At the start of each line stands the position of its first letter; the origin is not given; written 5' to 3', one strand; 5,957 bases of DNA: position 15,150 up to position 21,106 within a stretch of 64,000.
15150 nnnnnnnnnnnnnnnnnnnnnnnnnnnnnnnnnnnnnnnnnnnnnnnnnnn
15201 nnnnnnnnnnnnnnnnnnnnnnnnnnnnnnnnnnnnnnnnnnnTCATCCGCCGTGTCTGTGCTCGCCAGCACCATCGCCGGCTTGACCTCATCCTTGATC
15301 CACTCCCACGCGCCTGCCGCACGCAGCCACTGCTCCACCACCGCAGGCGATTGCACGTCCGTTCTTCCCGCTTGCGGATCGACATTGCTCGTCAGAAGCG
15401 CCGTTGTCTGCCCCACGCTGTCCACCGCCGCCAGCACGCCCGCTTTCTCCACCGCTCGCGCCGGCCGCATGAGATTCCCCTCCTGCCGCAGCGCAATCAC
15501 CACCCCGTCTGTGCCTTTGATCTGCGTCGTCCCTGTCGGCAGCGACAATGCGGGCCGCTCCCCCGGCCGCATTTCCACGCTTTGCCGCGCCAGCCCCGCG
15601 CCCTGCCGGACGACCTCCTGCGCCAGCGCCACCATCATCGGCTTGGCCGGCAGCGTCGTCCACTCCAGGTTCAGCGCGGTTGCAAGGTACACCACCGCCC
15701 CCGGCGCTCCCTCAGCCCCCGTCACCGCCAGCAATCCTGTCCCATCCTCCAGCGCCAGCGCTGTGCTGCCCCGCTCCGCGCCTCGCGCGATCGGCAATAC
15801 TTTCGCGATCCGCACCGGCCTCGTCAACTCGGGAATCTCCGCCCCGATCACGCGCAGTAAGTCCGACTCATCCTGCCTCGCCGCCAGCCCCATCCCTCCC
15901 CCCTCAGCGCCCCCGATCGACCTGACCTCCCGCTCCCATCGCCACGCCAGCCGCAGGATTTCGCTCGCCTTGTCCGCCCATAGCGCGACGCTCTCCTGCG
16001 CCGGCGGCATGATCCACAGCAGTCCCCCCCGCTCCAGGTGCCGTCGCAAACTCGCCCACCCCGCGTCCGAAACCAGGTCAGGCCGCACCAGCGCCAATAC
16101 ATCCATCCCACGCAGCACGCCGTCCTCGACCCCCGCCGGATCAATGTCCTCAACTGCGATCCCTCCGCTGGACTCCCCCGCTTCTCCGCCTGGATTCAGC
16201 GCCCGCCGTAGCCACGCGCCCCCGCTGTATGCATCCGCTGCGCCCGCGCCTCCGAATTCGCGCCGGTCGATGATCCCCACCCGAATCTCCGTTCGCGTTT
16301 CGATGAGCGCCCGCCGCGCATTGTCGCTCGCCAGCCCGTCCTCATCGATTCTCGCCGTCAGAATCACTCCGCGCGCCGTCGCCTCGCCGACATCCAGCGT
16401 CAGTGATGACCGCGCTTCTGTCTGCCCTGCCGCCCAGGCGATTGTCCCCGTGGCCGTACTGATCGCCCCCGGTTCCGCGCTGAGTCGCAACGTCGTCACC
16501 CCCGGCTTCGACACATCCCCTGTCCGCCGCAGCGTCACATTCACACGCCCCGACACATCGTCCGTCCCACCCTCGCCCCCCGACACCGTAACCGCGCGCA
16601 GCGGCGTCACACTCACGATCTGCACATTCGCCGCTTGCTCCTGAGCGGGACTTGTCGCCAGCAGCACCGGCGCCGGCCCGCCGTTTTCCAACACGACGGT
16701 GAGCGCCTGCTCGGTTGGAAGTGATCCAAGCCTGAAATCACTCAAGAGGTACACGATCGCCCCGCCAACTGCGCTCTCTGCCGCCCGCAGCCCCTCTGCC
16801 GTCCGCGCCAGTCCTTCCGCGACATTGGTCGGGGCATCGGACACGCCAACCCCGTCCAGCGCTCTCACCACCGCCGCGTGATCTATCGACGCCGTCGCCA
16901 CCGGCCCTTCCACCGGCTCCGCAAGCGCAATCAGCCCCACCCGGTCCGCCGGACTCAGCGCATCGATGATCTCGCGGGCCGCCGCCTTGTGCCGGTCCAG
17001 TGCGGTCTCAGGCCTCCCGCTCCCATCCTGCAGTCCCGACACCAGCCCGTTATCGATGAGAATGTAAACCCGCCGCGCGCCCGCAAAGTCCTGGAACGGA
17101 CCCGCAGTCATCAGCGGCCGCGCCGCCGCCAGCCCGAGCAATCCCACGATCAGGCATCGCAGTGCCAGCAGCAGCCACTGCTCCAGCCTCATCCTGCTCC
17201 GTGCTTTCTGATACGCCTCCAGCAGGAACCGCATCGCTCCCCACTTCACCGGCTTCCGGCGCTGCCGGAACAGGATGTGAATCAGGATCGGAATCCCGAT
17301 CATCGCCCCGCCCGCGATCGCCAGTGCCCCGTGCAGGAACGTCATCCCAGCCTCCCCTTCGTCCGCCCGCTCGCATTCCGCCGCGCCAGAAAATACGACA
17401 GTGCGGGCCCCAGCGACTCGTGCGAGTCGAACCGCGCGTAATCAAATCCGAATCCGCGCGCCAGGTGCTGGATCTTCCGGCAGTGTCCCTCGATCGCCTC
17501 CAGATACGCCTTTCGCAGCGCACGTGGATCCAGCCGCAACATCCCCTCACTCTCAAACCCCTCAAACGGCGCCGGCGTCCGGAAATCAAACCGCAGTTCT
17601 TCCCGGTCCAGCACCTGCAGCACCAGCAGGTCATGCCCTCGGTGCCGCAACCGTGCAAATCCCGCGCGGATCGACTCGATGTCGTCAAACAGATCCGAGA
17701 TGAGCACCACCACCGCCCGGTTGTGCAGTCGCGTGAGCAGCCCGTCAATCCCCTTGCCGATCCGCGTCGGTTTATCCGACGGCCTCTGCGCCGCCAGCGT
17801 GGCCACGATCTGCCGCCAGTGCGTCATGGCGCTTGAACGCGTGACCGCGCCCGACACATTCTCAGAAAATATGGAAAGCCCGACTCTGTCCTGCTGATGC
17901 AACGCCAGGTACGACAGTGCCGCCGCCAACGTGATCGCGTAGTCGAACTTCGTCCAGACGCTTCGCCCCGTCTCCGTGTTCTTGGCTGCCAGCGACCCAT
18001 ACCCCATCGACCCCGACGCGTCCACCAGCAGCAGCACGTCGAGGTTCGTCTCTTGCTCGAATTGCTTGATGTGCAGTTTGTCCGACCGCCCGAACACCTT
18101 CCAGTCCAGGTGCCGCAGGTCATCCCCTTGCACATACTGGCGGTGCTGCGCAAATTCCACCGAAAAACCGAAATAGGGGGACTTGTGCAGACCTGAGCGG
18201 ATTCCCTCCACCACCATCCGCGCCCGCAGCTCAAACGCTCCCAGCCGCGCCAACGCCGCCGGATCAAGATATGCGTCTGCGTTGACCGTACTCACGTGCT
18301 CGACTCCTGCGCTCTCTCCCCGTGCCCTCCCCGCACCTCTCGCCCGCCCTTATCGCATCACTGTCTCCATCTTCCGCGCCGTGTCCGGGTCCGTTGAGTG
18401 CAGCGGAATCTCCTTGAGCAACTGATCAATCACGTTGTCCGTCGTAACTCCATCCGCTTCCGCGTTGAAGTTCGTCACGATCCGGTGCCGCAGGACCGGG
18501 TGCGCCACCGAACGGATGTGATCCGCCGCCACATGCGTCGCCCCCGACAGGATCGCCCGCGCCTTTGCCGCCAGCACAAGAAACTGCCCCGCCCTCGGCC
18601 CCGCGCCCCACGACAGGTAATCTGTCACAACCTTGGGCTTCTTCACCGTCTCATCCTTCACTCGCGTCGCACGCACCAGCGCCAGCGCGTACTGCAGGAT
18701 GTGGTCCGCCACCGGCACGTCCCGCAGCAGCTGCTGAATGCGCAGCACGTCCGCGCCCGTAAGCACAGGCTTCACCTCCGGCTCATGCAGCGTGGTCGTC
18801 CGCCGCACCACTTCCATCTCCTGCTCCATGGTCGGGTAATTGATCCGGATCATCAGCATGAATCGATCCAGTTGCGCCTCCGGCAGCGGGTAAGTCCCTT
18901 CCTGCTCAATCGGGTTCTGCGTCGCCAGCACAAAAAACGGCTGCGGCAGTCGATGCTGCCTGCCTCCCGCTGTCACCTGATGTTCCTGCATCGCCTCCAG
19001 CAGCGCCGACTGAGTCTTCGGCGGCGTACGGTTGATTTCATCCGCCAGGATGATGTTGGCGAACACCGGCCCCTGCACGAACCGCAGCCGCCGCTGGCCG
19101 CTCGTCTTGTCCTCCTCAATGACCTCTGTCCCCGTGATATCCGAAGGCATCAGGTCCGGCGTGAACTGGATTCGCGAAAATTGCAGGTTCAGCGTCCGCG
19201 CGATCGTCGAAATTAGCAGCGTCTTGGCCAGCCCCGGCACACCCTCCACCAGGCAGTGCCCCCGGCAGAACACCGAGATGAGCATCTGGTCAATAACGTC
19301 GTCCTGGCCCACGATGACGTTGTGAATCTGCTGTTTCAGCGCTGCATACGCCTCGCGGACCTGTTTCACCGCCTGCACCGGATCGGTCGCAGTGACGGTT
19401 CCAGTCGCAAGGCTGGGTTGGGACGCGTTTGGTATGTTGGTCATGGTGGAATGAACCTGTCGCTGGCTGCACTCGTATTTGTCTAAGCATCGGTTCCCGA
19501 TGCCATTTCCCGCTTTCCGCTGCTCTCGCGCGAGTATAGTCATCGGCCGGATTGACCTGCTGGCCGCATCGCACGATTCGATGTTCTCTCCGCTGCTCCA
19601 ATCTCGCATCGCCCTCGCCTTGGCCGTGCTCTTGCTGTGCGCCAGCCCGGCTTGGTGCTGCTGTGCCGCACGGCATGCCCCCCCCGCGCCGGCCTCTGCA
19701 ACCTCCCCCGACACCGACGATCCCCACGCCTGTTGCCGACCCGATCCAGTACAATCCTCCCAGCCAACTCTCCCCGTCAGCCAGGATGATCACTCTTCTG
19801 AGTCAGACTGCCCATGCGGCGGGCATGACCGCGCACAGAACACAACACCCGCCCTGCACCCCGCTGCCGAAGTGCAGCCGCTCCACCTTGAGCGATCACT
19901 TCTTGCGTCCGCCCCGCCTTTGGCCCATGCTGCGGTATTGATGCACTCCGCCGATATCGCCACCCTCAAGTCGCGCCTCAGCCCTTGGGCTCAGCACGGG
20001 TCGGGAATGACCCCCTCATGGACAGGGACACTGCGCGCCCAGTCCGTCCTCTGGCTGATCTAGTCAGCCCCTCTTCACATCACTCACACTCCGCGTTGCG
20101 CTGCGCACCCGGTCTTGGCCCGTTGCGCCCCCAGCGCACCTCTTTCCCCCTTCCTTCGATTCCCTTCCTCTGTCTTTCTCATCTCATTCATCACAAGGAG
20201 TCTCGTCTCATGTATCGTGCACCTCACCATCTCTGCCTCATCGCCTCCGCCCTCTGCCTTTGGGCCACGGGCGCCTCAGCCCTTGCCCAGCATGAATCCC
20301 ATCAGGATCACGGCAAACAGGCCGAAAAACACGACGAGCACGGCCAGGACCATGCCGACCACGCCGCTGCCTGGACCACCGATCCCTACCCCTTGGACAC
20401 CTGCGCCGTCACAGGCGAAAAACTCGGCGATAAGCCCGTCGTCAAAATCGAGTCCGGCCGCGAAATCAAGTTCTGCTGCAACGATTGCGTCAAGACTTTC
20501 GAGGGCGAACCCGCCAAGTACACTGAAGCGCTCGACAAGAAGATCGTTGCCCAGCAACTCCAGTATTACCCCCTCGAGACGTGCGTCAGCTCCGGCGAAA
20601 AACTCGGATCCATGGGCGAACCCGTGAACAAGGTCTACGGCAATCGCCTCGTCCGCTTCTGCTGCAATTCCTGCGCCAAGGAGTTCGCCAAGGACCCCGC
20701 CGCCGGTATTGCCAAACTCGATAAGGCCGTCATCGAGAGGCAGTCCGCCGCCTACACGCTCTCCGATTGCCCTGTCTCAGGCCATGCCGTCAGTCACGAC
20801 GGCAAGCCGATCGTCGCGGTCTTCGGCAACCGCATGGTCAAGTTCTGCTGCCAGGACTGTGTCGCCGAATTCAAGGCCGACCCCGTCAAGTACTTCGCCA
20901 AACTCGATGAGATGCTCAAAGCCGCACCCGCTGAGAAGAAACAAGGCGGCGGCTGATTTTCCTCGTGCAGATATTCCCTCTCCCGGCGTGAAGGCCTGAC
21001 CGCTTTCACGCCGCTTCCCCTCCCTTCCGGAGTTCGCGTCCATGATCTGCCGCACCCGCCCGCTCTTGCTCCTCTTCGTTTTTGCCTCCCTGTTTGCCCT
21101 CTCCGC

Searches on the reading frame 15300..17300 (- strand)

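Call 48: search_protein_families(library=pfam, proteins=[window:15300-17300:-], max_evalue=0.00001)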
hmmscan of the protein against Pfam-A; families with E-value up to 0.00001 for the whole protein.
window:15300-17300:- (667 aa): 2 families
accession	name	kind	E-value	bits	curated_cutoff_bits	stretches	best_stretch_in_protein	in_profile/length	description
PF07584.16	BatA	-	2.8e-15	56.9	25.9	1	2-62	17-77/77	Aerotolerance regulator N-terminal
PF13519.12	VWA_2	-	1.3e-06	29.4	27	1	79-189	2-106/107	von Willebrand factor type A domain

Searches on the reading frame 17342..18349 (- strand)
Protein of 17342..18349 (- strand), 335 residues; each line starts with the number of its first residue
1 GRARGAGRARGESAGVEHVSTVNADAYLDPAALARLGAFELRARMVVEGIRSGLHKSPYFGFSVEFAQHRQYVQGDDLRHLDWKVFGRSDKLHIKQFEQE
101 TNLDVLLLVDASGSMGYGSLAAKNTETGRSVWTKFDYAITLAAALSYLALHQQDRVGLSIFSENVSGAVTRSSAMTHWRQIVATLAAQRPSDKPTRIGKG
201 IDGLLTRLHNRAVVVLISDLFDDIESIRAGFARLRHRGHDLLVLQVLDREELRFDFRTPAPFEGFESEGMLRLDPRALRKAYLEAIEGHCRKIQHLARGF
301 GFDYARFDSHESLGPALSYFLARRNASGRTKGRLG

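Call 48: search_protein_families(library=pfam, proteins=[window:17342-18349:-], max_evalue=0.00001)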
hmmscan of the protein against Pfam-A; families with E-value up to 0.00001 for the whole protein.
window:17342-18349:- (335 aa): 3 families
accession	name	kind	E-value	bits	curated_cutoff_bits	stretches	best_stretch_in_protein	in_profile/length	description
PF01882.25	DUF58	-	6.7e-43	146.8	23.4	1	68-289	1-213/216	Protein of unknown function DUF58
PF13519.12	VWA_2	-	3.9e-07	31.1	27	1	105-219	1-105/107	von Willebrand factor type A domain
PF05762.20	VWA_CoxE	-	7.2e-06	26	26.4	0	91-250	45-192/222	VWA domain containing CoxE-like protein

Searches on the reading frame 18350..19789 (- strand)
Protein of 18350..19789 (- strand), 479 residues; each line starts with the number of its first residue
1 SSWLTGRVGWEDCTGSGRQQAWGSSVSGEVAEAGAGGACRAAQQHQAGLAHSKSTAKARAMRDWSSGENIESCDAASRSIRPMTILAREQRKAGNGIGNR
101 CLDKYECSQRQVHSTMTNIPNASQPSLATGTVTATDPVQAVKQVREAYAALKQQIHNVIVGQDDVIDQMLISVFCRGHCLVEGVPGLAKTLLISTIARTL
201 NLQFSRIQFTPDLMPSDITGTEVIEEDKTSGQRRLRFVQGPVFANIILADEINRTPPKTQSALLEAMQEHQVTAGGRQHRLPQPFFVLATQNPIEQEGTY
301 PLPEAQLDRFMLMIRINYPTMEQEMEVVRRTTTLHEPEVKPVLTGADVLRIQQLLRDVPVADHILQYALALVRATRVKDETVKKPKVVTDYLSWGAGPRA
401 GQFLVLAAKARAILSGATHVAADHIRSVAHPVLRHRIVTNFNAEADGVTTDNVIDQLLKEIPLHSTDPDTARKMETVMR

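Call 48: search_protein_families(library=pfam, proteins=[window:18350-19789:-], max_evalue=0.00001)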
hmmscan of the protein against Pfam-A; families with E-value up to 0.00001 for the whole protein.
window:18350-19789:- (479 aa): 4 families
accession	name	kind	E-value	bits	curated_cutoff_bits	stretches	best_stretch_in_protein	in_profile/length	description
PF07726.17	AAA_3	-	6.8e-65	217.3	27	1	178-312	1-131/131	ATPase family associated with various cellular activities (AAA)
PF17863.7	AAA_lid_2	-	4.2e-17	62.1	22.7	1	389-456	6-73/74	AAA lid domain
PF20030.5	bpMoxR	-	1.3e-12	47.7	27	1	151-331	6-181/205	MoxR domain in the MoxR-vWA-beta-propeller ternary systems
PF07728.20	AAA_5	-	4.9e-12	46.5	22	1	179-310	2-139/139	AAA domain (dynein-related subfamily)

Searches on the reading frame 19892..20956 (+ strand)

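Call 48: search_protein_families(library=pfam, proteins=[window:19892-20956:+], max_evalue=0.00001)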
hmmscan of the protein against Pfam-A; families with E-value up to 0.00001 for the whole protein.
window:19892-20956:+ (354 aa): 3 families
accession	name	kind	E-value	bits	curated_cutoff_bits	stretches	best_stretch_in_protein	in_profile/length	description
PF24273.1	TRASH_HVO_1752_C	-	4.7e-10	39.9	27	0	292-329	3-38/47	HVO_1752, C-terminal TRASH domain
PF08394.17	Arc_trans_TRASH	-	1.2e-08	35.4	27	0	304-328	12-36/43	Archaeal TRASH domain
PF04945.19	YHS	-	1.6e-08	34.8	30.3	0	189-211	22-44/47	YHS domain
